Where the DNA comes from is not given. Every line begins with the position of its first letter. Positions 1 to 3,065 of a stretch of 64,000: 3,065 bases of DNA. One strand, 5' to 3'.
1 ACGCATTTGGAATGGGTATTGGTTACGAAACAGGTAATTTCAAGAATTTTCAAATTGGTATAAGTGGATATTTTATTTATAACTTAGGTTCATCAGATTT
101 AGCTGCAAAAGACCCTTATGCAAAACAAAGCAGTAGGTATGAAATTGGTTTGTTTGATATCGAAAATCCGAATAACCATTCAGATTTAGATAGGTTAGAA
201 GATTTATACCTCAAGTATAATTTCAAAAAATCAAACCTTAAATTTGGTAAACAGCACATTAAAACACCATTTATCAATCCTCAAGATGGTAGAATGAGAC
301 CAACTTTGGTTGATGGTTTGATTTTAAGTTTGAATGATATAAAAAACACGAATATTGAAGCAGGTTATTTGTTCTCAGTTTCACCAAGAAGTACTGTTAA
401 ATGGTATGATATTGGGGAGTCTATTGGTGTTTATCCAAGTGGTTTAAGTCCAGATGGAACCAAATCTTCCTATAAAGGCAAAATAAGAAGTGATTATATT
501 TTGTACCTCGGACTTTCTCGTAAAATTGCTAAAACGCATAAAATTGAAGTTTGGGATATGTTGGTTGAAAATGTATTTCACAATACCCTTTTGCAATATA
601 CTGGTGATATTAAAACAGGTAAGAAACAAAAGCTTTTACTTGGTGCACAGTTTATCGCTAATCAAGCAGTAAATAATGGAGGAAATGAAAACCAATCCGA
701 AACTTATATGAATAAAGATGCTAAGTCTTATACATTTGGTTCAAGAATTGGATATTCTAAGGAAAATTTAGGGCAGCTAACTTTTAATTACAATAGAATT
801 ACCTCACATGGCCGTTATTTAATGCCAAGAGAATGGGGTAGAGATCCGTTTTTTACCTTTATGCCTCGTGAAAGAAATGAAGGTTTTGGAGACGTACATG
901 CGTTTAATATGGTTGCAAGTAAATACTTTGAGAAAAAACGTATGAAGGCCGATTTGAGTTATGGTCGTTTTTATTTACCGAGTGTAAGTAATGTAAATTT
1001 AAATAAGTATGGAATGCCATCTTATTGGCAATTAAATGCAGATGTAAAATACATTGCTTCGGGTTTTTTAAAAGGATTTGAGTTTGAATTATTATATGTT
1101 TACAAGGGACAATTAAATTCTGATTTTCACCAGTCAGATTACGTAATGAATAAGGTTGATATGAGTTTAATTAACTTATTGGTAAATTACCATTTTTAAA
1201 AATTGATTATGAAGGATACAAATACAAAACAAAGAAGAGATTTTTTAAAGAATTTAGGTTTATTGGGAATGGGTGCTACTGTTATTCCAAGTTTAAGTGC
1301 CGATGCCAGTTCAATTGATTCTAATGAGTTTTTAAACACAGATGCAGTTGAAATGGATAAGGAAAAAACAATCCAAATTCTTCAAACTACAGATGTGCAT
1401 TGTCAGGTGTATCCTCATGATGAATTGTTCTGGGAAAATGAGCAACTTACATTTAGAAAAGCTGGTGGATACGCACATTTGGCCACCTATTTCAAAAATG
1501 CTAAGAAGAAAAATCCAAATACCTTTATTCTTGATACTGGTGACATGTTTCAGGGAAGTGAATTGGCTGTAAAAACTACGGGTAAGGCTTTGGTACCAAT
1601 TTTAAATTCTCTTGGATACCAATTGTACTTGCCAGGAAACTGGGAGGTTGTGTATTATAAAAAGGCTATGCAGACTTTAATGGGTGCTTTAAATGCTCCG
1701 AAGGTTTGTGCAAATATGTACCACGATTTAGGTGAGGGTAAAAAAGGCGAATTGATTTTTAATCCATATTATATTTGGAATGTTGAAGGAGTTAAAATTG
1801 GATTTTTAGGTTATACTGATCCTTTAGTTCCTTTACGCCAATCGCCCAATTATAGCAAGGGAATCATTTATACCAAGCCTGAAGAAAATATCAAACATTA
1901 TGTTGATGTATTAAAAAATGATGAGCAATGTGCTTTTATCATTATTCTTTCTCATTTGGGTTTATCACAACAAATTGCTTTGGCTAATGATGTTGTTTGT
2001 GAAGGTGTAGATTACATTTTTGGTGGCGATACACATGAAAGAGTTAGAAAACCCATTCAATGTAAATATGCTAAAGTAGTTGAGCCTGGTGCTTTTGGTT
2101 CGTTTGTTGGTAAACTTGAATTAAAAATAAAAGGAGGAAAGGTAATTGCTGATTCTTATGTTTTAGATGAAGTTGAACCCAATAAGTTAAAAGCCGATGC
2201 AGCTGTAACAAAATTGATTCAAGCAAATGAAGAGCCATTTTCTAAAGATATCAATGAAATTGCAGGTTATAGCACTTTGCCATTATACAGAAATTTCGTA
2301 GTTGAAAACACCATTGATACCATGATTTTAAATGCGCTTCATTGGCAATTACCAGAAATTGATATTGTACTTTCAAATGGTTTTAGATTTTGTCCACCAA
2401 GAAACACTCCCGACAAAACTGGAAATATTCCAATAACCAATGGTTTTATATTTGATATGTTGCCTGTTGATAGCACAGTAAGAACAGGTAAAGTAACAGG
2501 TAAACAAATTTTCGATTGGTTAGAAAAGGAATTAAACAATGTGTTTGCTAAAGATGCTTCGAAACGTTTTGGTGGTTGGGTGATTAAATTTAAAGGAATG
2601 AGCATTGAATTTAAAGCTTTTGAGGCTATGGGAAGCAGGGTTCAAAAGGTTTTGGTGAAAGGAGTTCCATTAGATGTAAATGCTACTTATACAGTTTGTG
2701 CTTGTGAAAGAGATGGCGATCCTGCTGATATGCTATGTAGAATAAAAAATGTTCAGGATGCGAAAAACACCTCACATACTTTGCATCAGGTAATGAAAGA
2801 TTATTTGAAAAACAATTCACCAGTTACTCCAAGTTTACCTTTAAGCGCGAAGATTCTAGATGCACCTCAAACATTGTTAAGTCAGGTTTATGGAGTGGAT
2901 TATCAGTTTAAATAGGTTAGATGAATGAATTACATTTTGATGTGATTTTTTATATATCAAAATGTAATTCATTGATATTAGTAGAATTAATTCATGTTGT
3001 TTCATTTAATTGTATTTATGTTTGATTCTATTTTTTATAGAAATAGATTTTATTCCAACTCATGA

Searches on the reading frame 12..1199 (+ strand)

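Call 60: search_protein_families(library=pfam, proteins=[window:12-1199:+], max_evalue=0.0001)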
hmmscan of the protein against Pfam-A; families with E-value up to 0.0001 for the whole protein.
window:12-1199:+ (395 aa): 1 family
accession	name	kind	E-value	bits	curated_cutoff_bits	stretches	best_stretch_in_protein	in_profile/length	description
PF03573.19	OprD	-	8.5e-14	51.8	25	1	66-223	96-238/394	outer membrane porin, OprD family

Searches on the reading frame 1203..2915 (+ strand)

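Call 60: search_protein_families(library=pfam, proteins=[window:1203-2915:+], max_evalue=0.0001)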
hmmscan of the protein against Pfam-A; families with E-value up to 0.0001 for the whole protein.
window:1203-2915:+ (570 aa): 2 families
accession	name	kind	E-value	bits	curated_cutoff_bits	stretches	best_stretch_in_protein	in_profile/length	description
PF02872.23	5_nucleotid_C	-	4.4e-15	56.6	23.6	1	363-499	16-141/158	5'-nucleotidase, C-terminal domain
PF00149.33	Metallophos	-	2.5e-11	44.8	21.5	1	58-279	2-190/191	Calcineurin-like phosphoesterase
